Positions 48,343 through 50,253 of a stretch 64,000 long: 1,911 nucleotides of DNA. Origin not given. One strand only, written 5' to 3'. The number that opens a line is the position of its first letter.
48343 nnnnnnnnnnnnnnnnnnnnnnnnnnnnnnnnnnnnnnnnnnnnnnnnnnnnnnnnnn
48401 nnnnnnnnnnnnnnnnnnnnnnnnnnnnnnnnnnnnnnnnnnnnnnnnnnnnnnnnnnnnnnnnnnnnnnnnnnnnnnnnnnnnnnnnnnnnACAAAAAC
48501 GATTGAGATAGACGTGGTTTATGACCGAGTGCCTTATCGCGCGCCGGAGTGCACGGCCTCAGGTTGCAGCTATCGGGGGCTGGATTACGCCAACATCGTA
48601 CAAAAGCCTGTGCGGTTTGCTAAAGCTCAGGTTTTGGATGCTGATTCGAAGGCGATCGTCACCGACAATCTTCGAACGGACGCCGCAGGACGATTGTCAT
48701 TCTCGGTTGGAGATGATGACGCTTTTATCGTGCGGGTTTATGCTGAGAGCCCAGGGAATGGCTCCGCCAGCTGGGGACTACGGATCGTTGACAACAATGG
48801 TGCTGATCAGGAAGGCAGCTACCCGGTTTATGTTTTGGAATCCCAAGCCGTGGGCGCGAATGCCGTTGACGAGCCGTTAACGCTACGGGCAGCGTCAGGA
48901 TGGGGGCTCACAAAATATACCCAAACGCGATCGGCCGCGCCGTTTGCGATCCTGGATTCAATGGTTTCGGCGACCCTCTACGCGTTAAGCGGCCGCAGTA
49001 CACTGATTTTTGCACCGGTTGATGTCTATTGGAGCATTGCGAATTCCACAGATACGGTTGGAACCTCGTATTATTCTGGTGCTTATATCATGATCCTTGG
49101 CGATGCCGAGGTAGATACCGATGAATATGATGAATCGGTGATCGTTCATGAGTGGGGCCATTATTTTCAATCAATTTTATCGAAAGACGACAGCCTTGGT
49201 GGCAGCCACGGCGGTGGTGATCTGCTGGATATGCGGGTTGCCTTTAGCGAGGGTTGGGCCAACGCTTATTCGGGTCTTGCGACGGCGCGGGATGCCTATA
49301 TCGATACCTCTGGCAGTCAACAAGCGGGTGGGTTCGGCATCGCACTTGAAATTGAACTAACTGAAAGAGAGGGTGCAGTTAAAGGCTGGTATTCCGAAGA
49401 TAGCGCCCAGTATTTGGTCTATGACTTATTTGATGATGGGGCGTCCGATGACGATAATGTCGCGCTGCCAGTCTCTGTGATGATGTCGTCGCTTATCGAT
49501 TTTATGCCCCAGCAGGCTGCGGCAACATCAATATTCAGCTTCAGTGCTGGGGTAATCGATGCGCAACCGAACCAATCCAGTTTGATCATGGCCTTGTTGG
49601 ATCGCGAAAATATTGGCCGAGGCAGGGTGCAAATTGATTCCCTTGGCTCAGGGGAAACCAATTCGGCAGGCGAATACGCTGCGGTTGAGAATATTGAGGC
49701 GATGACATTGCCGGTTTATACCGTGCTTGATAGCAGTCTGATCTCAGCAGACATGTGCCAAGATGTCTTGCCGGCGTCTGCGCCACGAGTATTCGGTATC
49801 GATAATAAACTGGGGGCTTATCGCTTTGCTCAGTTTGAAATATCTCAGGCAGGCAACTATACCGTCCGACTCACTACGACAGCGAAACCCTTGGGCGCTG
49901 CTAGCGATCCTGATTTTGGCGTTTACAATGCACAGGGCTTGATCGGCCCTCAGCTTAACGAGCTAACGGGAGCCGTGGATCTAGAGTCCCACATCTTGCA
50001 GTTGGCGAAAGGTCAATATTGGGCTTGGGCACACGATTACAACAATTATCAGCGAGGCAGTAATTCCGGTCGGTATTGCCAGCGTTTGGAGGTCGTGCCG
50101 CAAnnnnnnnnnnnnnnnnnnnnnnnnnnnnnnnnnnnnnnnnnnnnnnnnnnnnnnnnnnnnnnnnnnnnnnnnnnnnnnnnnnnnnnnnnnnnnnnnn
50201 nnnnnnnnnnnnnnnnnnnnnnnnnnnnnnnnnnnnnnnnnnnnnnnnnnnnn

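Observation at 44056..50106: Giant exoprotein carrying both a clan-CD (C13/legumain-like) cysteine peptidase and an HExxH metallopeptidase domain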

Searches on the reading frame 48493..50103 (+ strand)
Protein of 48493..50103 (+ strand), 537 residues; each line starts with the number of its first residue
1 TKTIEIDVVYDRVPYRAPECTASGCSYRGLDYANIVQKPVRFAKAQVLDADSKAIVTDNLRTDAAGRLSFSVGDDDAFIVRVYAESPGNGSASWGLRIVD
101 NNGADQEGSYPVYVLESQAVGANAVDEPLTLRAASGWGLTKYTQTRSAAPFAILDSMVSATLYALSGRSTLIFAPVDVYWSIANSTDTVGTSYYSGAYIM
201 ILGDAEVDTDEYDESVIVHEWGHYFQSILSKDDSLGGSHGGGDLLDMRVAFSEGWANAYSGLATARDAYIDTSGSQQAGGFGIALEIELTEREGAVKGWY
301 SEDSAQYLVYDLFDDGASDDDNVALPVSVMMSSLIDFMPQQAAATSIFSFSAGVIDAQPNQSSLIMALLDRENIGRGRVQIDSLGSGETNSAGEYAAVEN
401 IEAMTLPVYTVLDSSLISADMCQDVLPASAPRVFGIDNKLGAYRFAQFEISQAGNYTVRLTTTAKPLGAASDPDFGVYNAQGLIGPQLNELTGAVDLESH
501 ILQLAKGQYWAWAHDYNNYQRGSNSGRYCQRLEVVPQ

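Call 8: search_protein_families(library=pfam, proteins=[window:48493-50103:+], max_evalue=10)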
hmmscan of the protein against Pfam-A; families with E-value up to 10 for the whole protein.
window:48493-50103:+ (537 aa): 0 families

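Call 9: search_solved_structures(query=window:48493-50103:+, max_evalue=10, show_alignments=3)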
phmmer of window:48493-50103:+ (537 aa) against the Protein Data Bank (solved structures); distinct sequences matched with E-value up to 10: 0.

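Call 11: find_homologous_proteins(query=window:48493-50103:+)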
Query window:48493-50103:+ (537 aa): 1816 proteins with E <= 0.001 among 8000 candidates; the best 120 are listed.
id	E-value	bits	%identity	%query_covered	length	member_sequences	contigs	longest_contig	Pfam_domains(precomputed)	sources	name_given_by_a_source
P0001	1.7e-296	1002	81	100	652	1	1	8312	-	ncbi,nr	ncbi:MAG: hypothetical protein P8N63_15740, partial [Pseudomonadales bacterium]|nr:hypothetical prot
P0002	2.7e-294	995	81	100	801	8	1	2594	PF18884.6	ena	-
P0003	4.5e-294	994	82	100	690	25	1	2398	-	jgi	-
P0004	1.2e-291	986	81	100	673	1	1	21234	-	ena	-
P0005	2.4e-284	962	81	100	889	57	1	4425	PF18884.6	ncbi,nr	ncbi:hypothetical protein N9K70_07390, partial [Pseudomonadales bacterium]|nr:hypothetical protein [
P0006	7.6e-265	898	84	88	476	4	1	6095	-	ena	-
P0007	1.1e-239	815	84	80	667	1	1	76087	PF18884.6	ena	-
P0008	1.9e-220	751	63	100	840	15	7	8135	-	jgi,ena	-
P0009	2.4e-215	734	86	73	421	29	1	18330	-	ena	-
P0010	4.7e-207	707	68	88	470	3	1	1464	-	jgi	jgi:hypothetical protein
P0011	2.3e-187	642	58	99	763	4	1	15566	-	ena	-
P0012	5.5e-184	631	81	63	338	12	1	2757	-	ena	-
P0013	5.3e-182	624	84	63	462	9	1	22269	-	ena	-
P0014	4.3e-180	618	54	99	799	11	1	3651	-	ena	-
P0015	5.5e-178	611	54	99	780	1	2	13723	PF18884.6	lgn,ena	-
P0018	4.3e-153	529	85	53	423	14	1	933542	-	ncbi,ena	-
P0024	3.5e-76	275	36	99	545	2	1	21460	PF13620.13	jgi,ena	-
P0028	2.4e-75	272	38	84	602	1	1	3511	PF13620.13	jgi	jgi:hypothetical protein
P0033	2.4e-74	269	37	100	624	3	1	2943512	PF22352.3,PF13620.13,PF18911.7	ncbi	ncbi:PKD domain-containing protein [Kangiella sp. M94]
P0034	2.6e-74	269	36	93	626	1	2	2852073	PF22352.3,PF13620.13,PF18911.7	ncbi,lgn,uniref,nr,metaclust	ncbi:PKD domain-containing protein [Kangiella koreensis]|uniref:Putative lipoprotein n=1 Tax=Kangiel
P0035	2.8e-74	269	36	97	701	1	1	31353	PF22352.3,PF13620.13,PF18911.7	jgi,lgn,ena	-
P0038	1.7e-73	266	39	85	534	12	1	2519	PF13620.13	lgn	-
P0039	2.2e-73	266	35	100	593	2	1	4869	PF13620.13,PF17210.10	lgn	-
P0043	7.7e-73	264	38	98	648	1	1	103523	PF22352.3,PF13620.13,PF17210.10,PF18911.7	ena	-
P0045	1.9e-72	263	34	100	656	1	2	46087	PF13620.13,PF17210.10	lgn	-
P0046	2.7e-72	262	36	93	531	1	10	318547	PF13620.13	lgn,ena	-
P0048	3.5e-72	262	35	96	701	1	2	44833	PF22352.3,PF00801.27,PF13620.13,PF18911.7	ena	-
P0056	3.5e-71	259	36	95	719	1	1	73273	PF22352.3,PF13620.13,PF17210.10,PF18911.7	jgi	jgi:hypothetical protein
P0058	4.3e-71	258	34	91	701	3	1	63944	PF22352.3,PF13620.13,PF18911.7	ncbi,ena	-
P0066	2.0e-70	256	37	90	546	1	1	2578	PF13620.13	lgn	-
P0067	2.4e-70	256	36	98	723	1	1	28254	PF22352.3,PF13620.13,PF17210.10,PF18911.7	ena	-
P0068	4.2e-70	255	33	95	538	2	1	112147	PF13620.13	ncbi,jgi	-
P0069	4.3e-70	255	36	99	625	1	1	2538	PF22352.3,PF17963.8,PF13620.13,PF18911.7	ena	-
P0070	4.6e-70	255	36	99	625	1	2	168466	PF22352.3,PF17963.8,PF13620.13,PF18911.7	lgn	-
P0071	6.7e-70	254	36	96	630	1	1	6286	PF22352.3,PF13620.13,PF17210.10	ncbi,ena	-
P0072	8.8e-70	254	36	96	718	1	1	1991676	PF22352.3,PF13620.13,PF17210.10,PF18911.7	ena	-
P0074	9.2e-70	254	35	99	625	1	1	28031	PF22352.3,PF17963.8,PF13620.13,PF18911.7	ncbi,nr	ncbi:MAG: hypothetical protein HUJ16_09510 [Kangiella sp.]|nr:hypothetical protein [Kangiella sp.]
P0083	1.6e-69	253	34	95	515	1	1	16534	PF11974.15,PF13620.13,PF17210.10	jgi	-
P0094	7.2e-69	251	36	93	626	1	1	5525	PF22352.3,PF13620.13,PF18911.7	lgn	-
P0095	7.4e-69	251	35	98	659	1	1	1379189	-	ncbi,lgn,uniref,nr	ncbi:hypothetical protein [Arenicella xantha]|uniref:Uncharacterized protein n=1 Tax=Arenicella xant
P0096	7.4e-69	251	35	95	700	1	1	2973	PF17963.8,PF17892.8,PF17803.8,PF13620.13,PF16184.12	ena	-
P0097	7.7e-69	251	35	95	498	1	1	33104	PF13620.13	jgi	jgi:hypothetical protein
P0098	9.1e-69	251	35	96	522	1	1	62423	PF13620.13,PF17210.10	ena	-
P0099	9.7e-69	251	38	90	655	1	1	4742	PF13620.13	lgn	-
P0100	9.8e-69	251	37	83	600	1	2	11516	PF13620.13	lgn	-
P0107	2.0e-68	250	35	88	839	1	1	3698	PF22352.3,PF00801.27,PF17963.8,PF13620.13,PF17210.10,PF18911.7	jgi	-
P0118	8.2e-68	248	36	93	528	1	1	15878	PF13620.13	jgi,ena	-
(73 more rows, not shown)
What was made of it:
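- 48808..49707 (+): Tail module, thermolysin-fold zinc metallopeptidase core of an uncurated family. More than 1816 homologues (call 11).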

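Call 15: find_encoding_contigs(protein=P0007, flank=10000, max_places=3)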
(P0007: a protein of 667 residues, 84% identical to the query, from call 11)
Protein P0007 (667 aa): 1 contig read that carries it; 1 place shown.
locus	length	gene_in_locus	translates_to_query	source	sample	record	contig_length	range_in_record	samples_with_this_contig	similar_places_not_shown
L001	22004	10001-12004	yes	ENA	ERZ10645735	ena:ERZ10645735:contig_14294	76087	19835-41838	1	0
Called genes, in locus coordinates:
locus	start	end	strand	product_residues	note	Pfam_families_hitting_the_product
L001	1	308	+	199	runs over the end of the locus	PF06080:DUF938, PF13649:Methyltransf_25 (faint)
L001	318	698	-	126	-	-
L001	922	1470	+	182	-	-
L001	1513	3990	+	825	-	PF13583:Reprolysin_4 (weak), PF13688:Reprolysin_5 (weak), PF18884:TSP3_bac (weak)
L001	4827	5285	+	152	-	-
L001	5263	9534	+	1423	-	PF07504:FTP (weak), PF01447:Peptidase_M4, PF02868:Peptidase_M4_C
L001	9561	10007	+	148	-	-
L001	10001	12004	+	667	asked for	PF18884:TSP3_bac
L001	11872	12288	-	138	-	-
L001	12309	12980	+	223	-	-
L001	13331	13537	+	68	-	-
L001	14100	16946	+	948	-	PF15418:DUF4625 (faint), PF02494:HYR (weak)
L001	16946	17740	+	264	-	-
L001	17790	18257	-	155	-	-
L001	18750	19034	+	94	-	-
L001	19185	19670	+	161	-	PF07719:TPR_2 (faint), PF13424:TPR_12 (weak), PF13428:TPR_14 (faint)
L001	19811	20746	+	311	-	PF12770:CHAT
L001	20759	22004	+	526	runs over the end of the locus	PF08479:POTRA_2, PF03865:ShlB, PF01103:Omp85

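Call 16: find_encoding_contigs(protein=P0018, flank=10000, max_places=3)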
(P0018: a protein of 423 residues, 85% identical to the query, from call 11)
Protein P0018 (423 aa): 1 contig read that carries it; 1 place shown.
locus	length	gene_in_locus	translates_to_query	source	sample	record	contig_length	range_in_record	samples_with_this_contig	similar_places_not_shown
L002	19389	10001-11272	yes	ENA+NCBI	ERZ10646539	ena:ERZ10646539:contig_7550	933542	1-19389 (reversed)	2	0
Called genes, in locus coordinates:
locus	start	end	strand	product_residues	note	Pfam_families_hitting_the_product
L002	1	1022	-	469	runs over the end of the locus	PF08757:CotH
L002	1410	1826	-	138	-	-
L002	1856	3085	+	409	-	-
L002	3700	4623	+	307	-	PF00294:PfkB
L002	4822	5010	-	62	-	-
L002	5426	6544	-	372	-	PF12833:HTH_18 (weak)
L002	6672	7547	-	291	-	PF18962:Por_Secre_tail (weak)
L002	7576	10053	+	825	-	PF13688:Reprolysin_5 (weak), PF13582:Reprolysin_3 (faint), PF18884:TSP3_bac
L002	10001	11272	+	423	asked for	-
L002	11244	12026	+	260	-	-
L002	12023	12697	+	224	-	-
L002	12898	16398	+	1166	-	PF02494:HYR (weak)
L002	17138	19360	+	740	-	PF12770:CHAT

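Call 20: predict_structure(alignment_id=A1)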
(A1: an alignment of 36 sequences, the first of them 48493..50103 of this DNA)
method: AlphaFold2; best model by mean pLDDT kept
length: 537 residues; sequences in the alignment: 36
mean_pLDDT: 91.6   pTM: 0.92
mean pLDDT of the five models: 91.6, 90.8, 90.3, 89.4, 88.5
residues with pLDDT >= 90: 394; 70-90: 124; 50-70: 19; < 50: 0
segments of 3 or more residues with pLDDT < 50: none
pLDDT, mean of each block of 10 residues (from residue 1): 97 85 74 94 98 96 98 97 96 95 92 97 95 90 91 98 96 95 88 94 78 95 93 89 93 97 93 81 85 86 95 77 91 96 96 97 95 91 94 84 91 94 78 80 95 98 93 95 91 91 97 90 88 97
secondary structure, 60 per line:
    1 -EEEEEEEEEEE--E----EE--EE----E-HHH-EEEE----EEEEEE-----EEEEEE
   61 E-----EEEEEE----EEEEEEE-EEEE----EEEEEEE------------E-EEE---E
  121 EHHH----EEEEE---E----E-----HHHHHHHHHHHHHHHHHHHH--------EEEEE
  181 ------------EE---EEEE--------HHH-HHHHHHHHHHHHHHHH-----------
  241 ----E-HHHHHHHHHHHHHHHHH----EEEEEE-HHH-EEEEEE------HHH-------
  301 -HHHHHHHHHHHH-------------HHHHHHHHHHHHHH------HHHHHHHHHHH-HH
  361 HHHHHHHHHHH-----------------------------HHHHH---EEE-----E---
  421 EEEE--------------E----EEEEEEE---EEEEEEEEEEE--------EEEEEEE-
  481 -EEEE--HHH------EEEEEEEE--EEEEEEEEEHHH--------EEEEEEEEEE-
elements in order: E2-12 E36-39 E44-49 E55-61 E67-72 E77-83 E85-88 E93-99 E114-116 E129-133 H148-167 E176-180 E198-201 H214-229 H247-263 E268-273 E279-284 H302-313 H327-340 H347-357 H359-371 H401-405 E409-411 E421-424 E444-450 E454-464 E473-479 E482-485 E497-504 E507-515 E527-536
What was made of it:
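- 48493..48807 (+): Tail module, N-terminal β-sandwich (CarboxypepD_reg-like). Strands 2-99 of the model (call 20).
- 48808..49707 (+): AF2 pLDDT 91.6 (call 20).
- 49147..49161 (+): HEWGH zinc-binding/catalytic motif (His1698, Glu1699, His1702). Located on helix 214-229 of the model (call 20).
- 49249..49251 (+): Glu1732 (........), proposed third zinc ligand. It lies on the helix after the HExxH helix, 247-263 (call 20).
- pLDDT 91.6, pTM 0.92 (call 20).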

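Call 23: fold_search(model_id=the predicted structure, library=pdb)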
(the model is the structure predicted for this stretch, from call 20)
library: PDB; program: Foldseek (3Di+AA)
matches with E <= 10: 1405; with E <= 0.001: 61
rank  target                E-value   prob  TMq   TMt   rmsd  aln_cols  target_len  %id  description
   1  9h0y                  4.8e-07  1.00  0.36  0.55   8.5       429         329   11  ProA in complex with inhibitor 7 (released 2025-06-18)
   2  9h0x                  9.9e-07  1.00  0.40  0.61   7.9       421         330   10  ProA in complex with inhibitor 6 (released 2025-06-18)
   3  6ya1                  1.3e-06  1.00  0.38  0.59   8.4       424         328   10  Zinc metalloprotease ProA (released 2021-02-03)
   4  6yze                  1.9e-06  1.00  0.39  0.60   7.4       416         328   11  Zinc metalloprotease ProA from native source (released 2021-02-03)
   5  2o8o_A                5.3e-06  1.00  0.15  0.61   4.6       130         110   15  Crystal structure of Clostridium histolyticum colg collagenase collagen-binding domain 3B at 1.35 Angstrom resolution  (released 2007-12-11)
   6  7skl_A                5.3e-06  1.00  0.34  0.56   8.8       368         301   10  Complex between S. aureus aureolysin and IMPI mutant I57I (released 2022-01-26)
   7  1nqj_B                7.2e-06  1.00  0.15  0.60   4.7       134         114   13  CRYSTAL STRUCTURE OF CLOSTRIDIUM HISTOLYTICUM COLG COLLAGENASE COLLAGEN-BINDING DOMAIN 3B AT 1.0 ANGSTROM RESOLUTION I (released 2003-04-15)
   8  1nqd_A                7.2e-06  1.00  0.14  0.58   4.7       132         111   14  CRYSTAL STRUCTURE OF CLOSTRIDIUM HISTOLYTICUM COLG COLLAGENASE COLLAGEN-BINDING DOMAIN 3B AT 1.65 ANGSTROM RESOLUTION  (released 2003-04-15)
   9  3wnp_A                7.7e-06  0.60  0.13  0.10  24.4       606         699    9  D308A, F268V, D469Y, A513V, and Y515S quintuple mutant of Bacillus circulans T-3040 cycloisomaltooligosaccharide gluca (released 2014-02-05)
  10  7oc7                  9.2e-06  1.00  0.33  0.55   6.9       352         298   13  LasB, alpha-alkyl-N-aryl mercaptoacetamide (released 2022-01-19)
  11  3wnn_A                9.8e-06  0.60  0.13  0.11  24.8       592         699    9  D308A mutant of Bacillus circulans T-3040 cycloisomaltooligosaccharide glucanotransferase complexed with isomaltooctao (released 2014-02-05)
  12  4hpk_B                1.0e-05  1.00  0.16  0.62   4.7       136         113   15  Crystal structure of Clostridium histolyticum colg collagenase collagen-binding domain 3B at 1.35 Angstrom resolution  (released 2012-12-12)
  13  9fqd                  1.0e-05  1.00  0.33  0.56   7.4       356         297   12  Pseudomonas aeruginosa Elastase in complex with a phosphonate based inhibitor (R-configured) (released 2025-06-25)
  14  3wnn_B                1.3e-05  0.51  0.13  0.11  24.7       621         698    9  D308A mutant of Bacillus circulans T-3040 cycloisomaltooligosaccharide glucanotransferase complexed with isomaltooctao (released 2014-02-05)
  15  1nqj_A                1.5e-05  1.00  0.15  0.69   4.4       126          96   16  CRYSTAL STRUCTURE OF CLOSTRIDIUM HISTOLYTICUM COLG COLLAGENASE COLLAGEN-BINDING DOMAIN 3B AT 1.0 ANGSTROM RESOLUTION I (released 2003-04-15)
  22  5sv5                  5.0e-05  1.00  0.14  0.59   4.4       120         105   12  1.0 Angstrom Crystal Structure of pre-Peptidase C-terminal Domain of Collagenase from Bacillus anthracis. (released 2016-08-17)
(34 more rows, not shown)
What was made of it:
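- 49708..50103 (+): Tail module, C-terminal PPC / collagen-binding-domain-fold β-sandwich. Foldseek to ColG CBD 2o8o/1nqj and B. anthracis collagenase PPC 5sv5, E 5e-6 to 5e-5, probability 1.0 (call 23).
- On Clan MA(E) gluzincins: M36 also matches (call 23).
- On PPC (bacterial pre-peptidase C-terminal) / collagen-binding-domain fold: Foldseek to ColG CBD and B. anthracis collagenase PPC, E 5e-6 to 5e-5, probability 1.0 (call 23).
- Closest known: Thermolysin-like M4 peptidases. Same: The two-lobed gluzincin fold gives the best PDB matches at probability 1.0 (call 23). There is a C-terminal PPC-fold domain, as in vibriolysin-type precursors (call 23; own knowledge for vibriolysin).
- Closest known: Clostridial collagenases ColG/ColH. 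Same: It is a secreted zinc endopeptidase followed by a Ca-dependent β-sandwich of the PPC/CBD fold (call 23).
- Closest known: Clostridial collagenases ColG/ColH. Different: The catalytic core is unrelated in sequence and closer in fold to M4 than to M9 (call 23).
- Foldseek to M4 peptidases plus ColG CBD/PPC (call 23). TM-scores to M4 are moderate (0.55-0.61 normalised to the target, call 23).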

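Call 41: find_encoding_contigs(protein=P0034, flank=6000, max_places=2)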
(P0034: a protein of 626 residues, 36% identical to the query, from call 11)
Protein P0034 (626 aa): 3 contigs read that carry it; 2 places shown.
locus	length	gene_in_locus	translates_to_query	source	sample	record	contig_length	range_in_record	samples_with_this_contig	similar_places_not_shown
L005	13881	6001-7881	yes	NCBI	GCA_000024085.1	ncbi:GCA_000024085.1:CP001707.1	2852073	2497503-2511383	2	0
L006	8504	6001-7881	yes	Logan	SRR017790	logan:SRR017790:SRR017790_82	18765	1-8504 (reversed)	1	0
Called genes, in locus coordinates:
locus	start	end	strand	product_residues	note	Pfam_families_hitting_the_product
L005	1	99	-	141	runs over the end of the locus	PF00581:Rhodanese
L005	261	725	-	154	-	PF01957:NfeD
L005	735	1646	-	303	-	PF01145:Band_7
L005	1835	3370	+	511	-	PF01676:Metalloenzyme, PF06415:iPGM_N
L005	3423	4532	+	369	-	PF01551:Peptidase_M23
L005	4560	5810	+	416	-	PF22694:CtpB_N-like, PF00595:PDZ (weak), PF13180:PDZ_2, PF17820:PDZ_6, PF03572:Peptidase_S41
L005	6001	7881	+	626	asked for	PF18911:PKD_4 (weak), PF22352:K319L-like_PKD, PF13620:CarboxypepD_reg (weak)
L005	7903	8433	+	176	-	-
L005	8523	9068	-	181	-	PF00293:NUDIX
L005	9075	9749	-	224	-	PF00702:Hydrolase, PF12710:HAD (weak), PF13419:HAD_2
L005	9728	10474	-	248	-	PF01203:T2SSN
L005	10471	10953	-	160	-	PF04612:T2SSM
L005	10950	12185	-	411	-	PF05134:T2SSL, PF12693:GspL_C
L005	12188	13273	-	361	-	PF21687:T2SSK_1st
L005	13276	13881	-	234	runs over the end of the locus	PF07963:N_methyl (weak), PF11612:T2SSJ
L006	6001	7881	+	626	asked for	PF18911:PKD_4 (weak), PF22352:K319L-like_PKD, PF13620:CarboxypepD_reg (weak)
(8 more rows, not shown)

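Call 42: find_encoding_contigs(protein=P0095, flank=6000, max_places=2)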
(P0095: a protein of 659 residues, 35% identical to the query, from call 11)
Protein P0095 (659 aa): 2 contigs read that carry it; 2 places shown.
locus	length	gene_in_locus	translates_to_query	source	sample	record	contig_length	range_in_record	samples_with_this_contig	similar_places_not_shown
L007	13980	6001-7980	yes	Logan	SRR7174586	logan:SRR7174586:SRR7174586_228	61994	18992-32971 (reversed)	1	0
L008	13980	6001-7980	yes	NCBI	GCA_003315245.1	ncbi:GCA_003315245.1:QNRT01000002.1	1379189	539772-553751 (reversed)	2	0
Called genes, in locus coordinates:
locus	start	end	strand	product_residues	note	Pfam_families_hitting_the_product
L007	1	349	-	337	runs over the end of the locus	-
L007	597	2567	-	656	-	PF12796:Ank_2 (faint), PF00023:Ank (faint), PF13606:Ank_3 (faint), PF13637:Ank_4 (faint), PF13857:Ank_5 (faint), PF07661:MORN_2 (faint)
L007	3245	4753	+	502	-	PF02415:Chlam_PMP (faint)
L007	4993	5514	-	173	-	PF00300:His_Phos_1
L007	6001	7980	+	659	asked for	-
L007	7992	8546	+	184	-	-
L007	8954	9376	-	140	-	-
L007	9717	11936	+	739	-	PF04389:Peptidase_M28, PF01546:Peptidase_M20 (weak)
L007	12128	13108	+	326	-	PF00486:Trans_reg_C, PF14559:TPR_19 (weak)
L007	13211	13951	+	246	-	PF10411:DsbC_N (weak), PF13098:Thioredoxin_2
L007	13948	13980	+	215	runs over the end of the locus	PF13462:Thioredoxin_4, PF01323:DSBA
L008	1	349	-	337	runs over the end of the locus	-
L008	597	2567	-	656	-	PF12796:Ank_2 (faint), PF00023:Ank (faint), PF13606:Ank_3 (faint), PF13637:Ank_4 (faint), PF13857:Ank_5 (faint), PF07661:MORN_2 (faint)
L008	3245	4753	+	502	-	PF02415:Chlam_PMP (faint)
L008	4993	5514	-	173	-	PF00300:His_Phos_1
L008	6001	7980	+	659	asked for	-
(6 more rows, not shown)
